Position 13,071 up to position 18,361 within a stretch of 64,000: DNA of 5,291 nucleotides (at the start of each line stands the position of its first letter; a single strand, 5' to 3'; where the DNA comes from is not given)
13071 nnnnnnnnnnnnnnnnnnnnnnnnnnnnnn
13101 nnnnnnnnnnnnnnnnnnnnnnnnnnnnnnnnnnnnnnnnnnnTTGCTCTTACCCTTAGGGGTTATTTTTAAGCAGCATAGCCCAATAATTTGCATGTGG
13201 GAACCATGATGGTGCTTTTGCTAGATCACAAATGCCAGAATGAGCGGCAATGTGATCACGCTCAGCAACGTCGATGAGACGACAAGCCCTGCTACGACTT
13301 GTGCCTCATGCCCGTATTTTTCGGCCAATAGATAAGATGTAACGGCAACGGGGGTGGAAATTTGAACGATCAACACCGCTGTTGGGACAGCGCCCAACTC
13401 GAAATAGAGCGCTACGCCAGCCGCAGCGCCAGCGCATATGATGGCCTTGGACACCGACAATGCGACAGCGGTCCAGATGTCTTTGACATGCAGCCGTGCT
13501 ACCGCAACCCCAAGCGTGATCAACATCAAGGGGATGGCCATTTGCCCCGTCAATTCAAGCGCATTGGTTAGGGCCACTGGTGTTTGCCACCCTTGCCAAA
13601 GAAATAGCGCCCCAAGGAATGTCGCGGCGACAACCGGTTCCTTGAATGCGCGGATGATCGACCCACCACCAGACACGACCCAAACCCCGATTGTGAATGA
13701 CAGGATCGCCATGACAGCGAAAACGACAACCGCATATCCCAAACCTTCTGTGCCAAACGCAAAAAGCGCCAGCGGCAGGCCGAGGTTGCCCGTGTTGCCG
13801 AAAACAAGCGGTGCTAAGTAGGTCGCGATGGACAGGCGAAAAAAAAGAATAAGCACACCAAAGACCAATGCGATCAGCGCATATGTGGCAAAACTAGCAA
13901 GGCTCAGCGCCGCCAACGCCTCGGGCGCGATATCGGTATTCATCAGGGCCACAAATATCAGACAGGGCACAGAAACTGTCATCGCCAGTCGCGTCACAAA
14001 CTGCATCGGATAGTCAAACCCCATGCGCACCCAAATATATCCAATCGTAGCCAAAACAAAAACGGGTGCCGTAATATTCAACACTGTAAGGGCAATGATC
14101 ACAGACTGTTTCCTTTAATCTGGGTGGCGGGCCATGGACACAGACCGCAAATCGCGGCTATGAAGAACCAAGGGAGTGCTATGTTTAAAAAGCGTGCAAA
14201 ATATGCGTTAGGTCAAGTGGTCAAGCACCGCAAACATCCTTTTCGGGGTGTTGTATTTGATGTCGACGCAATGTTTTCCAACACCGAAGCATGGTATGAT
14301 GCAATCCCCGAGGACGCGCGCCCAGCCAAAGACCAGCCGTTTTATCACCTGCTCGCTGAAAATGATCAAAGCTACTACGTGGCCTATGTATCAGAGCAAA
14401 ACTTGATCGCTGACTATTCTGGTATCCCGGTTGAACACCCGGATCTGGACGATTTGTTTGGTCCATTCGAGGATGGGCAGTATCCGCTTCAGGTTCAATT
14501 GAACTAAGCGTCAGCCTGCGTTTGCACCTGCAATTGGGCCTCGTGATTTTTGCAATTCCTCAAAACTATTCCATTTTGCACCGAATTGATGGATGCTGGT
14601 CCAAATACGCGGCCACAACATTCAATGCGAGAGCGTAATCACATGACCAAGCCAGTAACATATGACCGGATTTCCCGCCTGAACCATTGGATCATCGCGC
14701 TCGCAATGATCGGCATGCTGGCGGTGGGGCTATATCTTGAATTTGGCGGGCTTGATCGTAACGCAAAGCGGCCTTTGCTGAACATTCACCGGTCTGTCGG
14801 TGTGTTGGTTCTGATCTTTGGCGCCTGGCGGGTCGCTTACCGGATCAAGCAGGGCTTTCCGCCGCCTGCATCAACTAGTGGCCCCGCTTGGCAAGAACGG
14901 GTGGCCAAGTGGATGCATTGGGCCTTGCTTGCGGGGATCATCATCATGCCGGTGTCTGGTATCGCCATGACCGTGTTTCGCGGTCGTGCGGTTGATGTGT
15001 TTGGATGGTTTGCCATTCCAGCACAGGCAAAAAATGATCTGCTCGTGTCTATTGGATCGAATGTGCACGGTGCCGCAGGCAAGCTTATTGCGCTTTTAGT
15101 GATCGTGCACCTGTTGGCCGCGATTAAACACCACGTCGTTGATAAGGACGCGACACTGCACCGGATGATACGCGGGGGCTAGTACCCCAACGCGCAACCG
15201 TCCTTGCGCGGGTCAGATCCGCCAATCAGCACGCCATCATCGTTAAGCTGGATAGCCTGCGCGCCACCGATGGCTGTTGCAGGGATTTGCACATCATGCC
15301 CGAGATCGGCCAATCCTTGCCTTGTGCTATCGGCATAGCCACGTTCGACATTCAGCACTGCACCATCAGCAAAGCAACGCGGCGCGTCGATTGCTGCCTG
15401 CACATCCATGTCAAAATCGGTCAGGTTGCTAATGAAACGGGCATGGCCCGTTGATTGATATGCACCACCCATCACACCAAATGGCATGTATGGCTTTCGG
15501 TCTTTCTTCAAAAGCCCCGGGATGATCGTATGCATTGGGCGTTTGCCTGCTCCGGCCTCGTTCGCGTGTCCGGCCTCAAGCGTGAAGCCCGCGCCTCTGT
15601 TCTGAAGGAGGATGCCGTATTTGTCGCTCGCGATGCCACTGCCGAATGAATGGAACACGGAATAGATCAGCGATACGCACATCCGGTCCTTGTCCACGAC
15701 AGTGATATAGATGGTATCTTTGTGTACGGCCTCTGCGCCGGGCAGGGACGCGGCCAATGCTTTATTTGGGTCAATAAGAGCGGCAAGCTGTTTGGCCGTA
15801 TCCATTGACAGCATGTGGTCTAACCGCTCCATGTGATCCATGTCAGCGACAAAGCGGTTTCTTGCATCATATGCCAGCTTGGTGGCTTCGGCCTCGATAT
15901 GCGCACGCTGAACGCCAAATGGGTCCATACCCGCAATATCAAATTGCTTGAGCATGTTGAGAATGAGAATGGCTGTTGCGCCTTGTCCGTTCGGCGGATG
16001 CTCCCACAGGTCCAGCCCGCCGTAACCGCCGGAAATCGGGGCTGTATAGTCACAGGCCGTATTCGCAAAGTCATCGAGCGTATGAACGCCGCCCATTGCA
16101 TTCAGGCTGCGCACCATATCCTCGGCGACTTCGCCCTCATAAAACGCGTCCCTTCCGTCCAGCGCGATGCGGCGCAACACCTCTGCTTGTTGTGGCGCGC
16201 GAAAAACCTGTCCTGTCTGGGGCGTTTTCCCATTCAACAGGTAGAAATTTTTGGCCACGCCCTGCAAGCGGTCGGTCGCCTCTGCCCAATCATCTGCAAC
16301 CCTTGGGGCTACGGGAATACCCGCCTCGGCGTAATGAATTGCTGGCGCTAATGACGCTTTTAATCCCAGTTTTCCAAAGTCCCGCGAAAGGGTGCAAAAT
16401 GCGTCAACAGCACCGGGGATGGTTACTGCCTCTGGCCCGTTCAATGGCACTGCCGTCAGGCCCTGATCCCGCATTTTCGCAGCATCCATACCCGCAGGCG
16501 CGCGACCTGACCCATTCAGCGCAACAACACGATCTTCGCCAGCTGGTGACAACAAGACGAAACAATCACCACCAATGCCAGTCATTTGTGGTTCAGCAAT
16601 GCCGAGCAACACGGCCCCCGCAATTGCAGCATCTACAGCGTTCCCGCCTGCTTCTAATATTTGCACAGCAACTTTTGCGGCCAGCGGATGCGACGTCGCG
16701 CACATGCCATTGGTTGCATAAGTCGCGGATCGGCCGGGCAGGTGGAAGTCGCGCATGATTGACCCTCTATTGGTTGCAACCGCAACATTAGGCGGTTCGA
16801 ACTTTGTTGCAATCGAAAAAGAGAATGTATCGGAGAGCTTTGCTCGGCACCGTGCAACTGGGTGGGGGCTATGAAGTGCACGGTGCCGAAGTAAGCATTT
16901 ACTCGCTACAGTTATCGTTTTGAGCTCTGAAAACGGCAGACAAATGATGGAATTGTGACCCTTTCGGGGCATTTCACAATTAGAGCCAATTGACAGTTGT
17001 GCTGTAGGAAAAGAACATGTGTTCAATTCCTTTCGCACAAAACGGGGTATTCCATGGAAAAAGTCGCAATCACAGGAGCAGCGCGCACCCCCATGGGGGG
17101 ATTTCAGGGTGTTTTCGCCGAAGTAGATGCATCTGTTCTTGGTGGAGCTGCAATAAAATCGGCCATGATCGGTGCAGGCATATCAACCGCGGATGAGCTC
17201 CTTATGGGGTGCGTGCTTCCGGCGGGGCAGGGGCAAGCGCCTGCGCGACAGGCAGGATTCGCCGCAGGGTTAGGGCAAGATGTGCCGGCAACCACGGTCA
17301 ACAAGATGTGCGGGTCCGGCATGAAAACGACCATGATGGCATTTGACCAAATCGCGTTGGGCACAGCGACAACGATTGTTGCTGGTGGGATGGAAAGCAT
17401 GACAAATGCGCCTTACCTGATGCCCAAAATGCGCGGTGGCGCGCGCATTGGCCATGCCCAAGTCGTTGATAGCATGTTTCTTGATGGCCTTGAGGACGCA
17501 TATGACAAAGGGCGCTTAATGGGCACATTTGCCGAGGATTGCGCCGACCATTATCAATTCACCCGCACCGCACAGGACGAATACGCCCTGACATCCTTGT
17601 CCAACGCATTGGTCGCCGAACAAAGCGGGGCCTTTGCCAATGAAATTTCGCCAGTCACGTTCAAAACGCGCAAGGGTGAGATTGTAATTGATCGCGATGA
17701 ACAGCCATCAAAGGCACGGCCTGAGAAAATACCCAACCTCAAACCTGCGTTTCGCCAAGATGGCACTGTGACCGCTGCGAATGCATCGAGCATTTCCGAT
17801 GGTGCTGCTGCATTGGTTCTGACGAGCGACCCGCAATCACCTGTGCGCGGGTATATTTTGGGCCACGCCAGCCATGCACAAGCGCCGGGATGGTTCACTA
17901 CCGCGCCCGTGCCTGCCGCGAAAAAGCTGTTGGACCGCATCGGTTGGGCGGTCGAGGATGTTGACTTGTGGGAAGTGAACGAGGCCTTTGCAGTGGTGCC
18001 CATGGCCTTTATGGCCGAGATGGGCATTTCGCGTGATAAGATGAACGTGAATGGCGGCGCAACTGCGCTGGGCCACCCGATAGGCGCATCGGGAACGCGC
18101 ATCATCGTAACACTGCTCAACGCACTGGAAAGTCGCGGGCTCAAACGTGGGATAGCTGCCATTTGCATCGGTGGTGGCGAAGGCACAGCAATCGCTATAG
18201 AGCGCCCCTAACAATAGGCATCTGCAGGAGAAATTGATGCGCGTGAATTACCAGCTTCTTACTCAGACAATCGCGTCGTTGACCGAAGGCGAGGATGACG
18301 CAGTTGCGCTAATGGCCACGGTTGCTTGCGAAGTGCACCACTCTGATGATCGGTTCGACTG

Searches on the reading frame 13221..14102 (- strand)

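Call 57: search_protein_families(library=pfam, proteins=[window:13221-14102:-], max_evalue=0.00001)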
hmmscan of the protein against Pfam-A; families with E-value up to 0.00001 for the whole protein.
window:13221-14102:- (293 aa): 1 family
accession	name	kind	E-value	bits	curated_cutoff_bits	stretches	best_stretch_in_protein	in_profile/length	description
PF03547.23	Mem_trans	-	9e-15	54.6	25.7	1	148-288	196-342/343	Membrane transport protein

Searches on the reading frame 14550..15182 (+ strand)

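Call 57: search_protein_families(library=pfam, proteins=[window:14550-15182:+], max_evalue=0.00001)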
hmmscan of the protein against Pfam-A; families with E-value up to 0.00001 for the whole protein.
window:14550-15182:+ (210 aa): 1 family
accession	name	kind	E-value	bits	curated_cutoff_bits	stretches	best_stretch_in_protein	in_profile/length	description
PF01292.26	Ni_hydr_CYTB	-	1.6e-31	109.9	30.1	1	38-209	2-179/179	Prokaryotic cytochrome b561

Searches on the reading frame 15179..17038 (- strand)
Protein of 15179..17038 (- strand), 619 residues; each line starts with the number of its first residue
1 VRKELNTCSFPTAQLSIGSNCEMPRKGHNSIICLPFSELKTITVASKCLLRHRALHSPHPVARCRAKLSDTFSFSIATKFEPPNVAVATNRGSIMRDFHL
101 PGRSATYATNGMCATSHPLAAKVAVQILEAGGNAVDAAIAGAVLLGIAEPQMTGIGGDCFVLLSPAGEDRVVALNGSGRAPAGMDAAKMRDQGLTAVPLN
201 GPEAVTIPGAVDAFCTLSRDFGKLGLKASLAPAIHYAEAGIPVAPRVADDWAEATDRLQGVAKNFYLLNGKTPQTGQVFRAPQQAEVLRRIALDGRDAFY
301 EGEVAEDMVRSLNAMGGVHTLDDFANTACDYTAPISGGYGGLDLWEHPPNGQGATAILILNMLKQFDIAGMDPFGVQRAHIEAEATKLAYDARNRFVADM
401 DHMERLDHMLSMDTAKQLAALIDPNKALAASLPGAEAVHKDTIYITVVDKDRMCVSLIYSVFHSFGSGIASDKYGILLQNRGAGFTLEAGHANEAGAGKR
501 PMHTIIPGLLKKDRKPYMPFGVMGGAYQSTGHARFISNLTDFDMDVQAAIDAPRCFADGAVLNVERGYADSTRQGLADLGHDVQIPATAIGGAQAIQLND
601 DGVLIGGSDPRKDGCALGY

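Call 57: search_protein_families(library=pfam, proteins=[window:15179-17038:-], max_evalue=0.00001)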
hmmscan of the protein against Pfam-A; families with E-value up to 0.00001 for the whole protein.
window:15179-17038:- (619 aa): 1 family
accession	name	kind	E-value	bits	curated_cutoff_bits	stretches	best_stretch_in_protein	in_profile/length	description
PF01019.26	G_glu_transpept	-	2.2e-132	442.9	27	1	126-614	2-512/512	Gamma-glutamyltranspeptidase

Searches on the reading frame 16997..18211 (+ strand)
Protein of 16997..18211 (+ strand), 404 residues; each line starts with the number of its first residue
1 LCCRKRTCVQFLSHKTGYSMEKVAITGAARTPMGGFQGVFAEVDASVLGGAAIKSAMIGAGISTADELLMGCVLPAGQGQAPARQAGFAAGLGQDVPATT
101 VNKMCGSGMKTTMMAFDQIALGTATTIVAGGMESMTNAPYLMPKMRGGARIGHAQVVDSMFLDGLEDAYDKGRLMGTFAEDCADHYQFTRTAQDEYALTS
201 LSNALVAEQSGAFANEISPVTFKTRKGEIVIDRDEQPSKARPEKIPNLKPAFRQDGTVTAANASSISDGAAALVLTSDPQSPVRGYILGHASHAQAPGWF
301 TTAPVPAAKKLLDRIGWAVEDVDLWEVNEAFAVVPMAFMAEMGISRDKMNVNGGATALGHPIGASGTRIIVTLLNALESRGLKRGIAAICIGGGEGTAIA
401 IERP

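Call 57: search_protein_families(library=pfam, proteins=[window:16997-18211:+], max_evalue=0.00001)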
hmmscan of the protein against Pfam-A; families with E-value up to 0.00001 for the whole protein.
window:16997-18211:+ (404 aa): 2 families
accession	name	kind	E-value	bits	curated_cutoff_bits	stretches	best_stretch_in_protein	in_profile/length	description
PF00108.29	Thiolase_N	-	3.4e-78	263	26.4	1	23-277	1-258/260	Thiolase, N-terminal domain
PF02803.24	Thiolase_C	-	1.4e-41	141.4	27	1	284-403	4-123/123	Thiolase, C-terminal domain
